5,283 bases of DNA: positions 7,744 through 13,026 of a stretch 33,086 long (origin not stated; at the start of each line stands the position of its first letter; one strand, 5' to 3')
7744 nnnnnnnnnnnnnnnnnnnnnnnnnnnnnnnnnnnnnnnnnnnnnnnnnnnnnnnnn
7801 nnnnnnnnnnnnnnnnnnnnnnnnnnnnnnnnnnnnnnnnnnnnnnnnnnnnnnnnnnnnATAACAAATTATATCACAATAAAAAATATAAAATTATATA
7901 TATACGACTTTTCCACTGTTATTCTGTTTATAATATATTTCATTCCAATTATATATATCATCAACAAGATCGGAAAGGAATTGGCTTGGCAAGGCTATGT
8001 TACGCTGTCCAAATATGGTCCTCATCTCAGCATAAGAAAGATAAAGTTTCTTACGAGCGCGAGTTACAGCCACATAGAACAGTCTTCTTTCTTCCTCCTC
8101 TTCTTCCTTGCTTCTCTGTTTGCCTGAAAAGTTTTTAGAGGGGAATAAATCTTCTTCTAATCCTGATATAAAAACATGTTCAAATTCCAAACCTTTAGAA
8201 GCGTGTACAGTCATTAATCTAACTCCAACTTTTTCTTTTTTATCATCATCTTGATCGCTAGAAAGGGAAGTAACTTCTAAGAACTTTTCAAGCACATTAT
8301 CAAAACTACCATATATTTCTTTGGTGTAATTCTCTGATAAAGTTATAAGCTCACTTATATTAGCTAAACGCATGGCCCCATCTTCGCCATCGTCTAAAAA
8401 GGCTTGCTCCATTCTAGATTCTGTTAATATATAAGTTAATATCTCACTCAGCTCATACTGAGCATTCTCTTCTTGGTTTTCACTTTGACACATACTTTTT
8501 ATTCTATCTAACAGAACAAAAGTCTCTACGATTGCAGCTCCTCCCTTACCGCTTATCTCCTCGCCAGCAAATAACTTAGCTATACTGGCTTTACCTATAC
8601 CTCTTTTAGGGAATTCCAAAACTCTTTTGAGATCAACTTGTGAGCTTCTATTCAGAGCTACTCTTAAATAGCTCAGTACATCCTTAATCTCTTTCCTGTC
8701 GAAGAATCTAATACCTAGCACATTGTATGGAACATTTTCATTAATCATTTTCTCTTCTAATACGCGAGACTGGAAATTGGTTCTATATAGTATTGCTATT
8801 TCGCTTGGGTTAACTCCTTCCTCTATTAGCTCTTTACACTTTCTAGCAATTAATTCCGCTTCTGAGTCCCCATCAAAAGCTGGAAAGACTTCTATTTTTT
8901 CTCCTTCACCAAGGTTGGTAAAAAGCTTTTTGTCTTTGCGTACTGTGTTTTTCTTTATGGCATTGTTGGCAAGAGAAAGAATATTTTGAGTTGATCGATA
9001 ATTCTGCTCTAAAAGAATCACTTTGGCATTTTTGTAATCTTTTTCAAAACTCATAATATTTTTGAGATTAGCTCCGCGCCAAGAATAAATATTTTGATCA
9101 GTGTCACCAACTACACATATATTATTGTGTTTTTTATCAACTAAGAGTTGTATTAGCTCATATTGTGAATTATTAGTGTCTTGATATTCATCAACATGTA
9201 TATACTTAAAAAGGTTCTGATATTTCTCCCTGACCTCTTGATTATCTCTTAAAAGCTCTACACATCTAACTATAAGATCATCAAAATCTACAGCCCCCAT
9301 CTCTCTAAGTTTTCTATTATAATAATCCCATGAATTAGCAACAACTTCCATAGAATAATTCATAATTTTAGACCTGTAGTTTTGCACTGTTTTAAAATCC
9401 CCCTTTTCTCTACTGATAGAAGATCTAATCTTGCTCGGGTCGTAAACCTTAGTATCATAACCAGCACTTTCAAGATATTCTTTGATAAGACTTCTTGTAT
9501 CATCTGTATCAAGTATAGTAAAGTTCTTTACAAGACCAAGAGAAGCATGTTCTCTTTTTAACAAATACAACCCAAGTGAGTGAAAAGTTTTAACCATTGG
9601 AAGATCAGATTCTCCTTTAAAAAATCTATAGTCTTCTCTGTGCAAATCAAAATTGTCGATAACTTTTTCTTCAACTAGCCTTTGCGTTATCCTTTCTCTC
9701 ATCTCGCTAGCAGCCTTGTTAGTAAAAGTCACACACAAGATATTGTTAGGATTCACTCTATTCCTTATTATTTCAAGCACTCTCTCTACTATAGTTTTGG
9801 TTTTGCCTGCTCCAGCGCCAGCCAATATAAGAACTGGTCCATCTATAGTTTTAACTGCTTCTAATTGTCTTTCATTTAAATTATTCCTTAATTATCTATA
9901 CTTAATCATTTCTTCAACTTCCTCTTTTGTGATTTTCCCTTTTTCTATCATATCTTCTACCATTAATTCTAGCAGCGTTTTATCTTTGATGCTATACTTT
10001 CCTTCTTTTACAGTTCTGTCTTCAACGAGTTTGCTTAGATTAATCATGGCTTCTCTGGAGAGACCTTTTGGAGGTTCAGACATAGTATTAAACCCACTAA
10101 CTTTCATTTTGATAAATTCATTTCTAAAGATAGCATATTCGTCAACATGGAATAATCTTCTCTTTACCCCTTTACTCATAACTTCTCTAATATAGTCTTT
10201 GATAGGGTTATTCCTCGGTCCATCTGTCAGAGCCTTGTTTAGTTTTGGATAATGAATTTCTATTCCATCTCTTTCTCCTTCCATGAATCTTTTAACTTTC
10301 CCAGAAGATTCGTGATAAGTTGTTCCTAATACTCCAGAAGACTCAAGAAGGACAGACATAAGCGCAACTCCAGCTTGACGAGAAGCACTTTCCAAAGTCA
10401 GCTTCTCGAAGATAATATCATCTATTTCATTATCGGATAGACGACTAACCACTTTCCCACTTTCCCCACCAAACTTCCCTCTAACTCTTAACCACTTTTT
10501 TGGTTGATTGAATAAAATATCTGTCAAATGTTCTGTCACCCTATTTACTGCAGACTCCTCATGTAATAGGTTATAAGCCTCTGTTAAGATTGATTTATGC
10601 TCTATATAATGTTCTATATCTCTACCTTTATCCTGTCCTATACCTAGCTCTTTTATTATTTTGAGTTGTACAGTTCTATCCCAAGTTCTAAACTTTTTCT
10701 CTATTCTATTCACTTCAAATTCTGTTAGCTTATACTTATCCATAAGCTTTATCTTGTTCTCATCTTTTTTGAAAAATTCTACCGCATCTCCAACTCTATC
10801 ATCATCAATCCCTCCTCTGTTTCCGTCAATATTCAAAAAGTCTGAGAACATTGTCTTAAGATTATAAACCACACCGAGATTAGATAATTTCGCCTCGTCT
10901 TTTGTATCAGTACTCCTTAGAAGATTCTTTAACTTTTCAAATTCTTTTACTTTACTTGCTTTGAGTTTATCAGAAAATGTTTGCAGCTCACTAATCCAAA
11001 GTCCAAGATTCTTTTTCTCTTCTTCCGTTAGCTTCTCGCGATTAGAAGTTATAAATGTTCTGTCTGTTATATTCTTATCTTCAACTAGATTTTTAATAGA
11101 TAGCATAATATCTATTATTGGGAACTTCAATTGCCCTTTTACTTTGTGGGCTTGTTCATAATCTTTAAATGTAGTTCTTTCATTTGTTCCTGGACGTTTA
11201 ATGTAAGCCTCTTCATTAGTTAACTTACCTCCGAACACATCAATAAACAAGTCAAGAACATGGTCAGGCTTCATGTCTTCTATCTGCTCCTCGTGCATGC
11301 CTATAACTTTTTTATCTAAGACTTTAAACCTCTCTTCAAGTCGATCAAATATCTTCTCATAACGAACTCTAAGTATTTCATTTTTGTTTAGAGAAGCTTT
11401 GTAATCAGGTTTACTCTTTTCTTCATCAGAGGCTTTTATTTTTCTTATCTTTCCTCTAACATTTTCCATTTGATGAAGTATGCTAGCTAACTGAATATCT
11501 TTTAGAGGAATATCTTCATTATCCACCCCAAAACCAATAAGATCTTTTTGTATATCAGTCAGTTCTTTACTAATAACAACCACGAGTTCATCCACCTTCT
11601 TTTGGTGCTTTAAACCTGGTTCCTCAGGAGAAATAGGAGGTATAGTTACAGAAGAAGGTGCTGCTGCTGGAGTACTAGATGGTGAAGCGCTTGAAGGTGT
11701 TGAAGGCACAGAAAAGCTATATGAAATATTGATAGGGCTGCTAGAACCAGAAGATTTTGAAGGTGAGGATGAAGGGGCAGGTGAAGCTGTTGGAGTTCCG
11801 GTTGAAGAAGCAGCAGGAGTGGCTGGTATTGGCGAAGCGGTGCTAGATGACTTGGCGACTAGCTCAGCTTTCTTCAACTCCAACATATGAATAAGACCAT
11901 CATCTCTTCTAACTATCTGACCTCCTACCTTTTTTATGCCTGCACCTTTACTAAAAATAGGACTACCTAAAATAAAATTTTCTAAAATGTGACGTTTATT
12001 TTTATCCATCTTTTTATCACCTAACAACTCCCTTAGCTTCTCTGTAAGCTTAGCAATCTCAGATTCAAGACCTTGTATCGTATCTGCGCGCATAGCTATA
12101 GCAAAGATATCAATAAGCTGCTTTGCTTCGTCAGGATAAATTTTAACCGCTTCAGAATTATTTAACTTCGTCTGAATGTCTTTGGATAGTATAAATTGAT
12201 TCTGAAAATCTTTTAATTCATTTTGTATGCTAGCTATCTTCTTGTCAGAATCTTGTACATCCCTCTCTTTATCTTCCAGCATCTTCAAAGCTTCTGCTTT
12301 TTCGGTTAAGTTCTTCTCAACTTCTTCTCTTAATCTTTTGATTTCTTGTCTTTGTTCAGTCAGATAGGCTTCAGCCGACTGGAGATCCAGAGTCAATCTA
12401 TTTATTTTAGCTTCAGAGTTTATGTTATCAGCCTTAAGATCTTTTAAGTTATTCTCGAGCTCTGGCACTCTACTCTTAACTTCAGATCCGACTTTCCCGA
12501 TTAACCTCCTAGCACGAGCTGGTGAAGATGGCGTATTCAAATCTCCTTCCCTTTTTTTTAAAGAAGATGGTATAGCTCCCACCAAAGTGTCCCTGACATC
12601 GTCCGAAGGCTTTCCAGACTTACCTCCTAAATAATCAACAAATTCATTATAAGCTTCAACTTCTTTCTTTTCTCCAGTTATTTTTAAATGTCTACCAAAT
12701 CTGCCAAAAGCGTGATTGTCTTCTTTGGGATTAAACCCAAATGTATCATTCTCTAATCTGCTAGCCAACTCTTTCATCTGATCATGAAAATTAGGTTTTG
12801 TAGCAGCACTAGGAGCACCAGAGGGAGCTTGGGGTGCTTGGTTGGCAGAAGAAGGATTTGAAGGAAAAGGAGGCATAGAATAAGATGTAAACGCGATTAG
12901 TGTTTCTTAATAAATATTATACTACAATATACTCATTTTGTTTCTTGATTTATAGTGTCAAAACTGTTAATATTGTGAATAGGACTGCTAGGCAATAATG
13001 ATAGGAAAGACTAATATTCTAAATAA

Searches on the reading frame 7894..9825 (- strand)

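Call 9: search_protein_families(library=pfam, proteins=[window:7894-9825:-], max_evalue=0.01)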
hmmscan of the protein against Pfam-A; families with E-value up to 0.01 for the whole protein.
window:7894-9825:- (643 aa): 8 families
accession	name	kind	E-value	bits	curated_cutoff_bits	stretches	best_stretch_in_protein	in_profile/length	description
PF00580.27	UvrD-helicase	-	6.5e-79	265.9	23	1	1-265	19-271/271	UvrD/REP helicase N-terminal domain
PF13361.12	UvrD_C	-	1.2e-69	235.9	25.6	1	270-600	1-349/350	UvrD-like helicase C-terminal domain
PF13245.12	AAA_19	-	5.9e-21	75.5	25.1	1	2-248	18-132/134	AAA domain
PF13538.12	UvrD_C_2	-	1.3e-12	47.8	27.4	2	574-596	29-51/52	UvrD-like helicase C-terminal domain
PF01443.25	Viral_helicase1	-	5.7e-10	39.8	21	1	513-595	154-225/228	Viral superfamily 1 RNA helicase core domain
PF13087.12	AAA_12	-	2.3e-09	37.6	27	0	521-595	125-189/195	AAA domain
PF13604.12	AAA_30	-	8.1e-06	26.1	27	0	201-296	85-174/191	AAA domain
PF03720.21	UDPG_MGDP_dh_C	-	0.0066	17.2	30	0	114-171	22-79/103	UDP-glucose/GDP-mannose dehydrogenase family, UDP binding domain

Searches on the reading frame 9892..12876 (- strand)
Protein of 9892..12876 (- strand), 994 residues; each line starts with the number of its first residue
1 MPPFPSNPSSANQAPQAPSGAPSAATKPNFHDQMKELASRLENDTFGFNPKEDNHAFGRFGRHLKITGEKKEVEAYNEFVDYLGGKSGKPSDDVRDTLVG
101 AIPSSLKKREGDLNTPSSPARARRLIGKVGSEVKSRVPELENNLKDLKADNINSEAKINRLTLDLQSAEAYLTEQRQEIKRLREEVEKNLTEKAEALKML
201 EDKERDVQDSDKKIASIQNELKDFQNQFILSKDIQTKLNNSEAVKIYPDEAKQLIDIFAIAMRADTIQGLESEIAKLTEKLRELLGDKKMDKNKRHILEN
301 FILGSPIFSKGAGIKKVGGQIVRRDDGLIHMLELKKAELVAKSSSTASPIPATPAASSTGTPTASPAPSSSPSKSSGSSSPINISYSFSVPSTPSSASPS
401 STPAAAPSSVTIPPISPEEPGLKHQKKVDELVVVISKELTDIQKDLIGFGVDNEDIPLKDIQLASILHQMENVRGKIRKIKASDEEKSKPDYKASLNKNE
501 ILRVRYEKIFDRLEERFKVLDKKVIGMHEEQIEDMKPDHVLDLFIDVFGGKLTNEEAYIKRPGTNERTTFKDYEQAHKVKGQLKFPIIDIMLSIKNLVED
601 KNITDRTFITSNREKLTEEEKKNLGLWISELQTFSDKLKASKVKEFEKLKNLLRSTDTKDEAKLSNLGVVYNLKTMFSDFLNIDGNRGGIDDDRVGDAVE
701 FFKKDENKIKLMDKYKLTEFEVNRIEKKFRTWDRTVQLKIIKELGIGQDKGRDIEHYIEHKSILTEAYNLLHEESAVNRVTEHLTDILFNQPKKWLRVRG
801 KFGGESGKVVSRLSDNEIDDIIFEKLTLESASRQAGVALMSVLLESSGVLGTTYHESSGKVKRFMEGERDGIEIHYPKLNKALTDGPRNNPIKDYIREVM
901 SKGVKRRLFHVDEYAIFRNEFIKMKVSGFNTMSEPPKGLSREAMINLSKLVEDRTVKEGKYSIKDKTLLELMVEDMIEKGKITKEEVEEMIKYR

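Call 9: search_protein_families(library=pfam, proteins=[window:9892-12876:-], max_evalue=0.01)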
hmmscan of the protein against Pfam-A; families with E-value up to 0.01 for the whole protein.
window:9892-12876:- (994 aa): 3 families
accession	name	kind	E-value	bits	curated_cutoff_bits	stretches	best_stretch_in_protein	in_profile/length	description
PF02601.20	Exonuc_VII_L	-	0.0024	17.8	35.9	1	119-238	131-252/315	Exonuclease VII, large subunit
PF24852.1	DUF7726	-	0.0044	17.6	26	0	648-708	13-70/73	Domain of unknown function (DUF7726)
PF11559.13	ADIP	-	0.0073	16.8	34.3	1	98-187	36-125/151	Afadin- and alpha -actinin-Binding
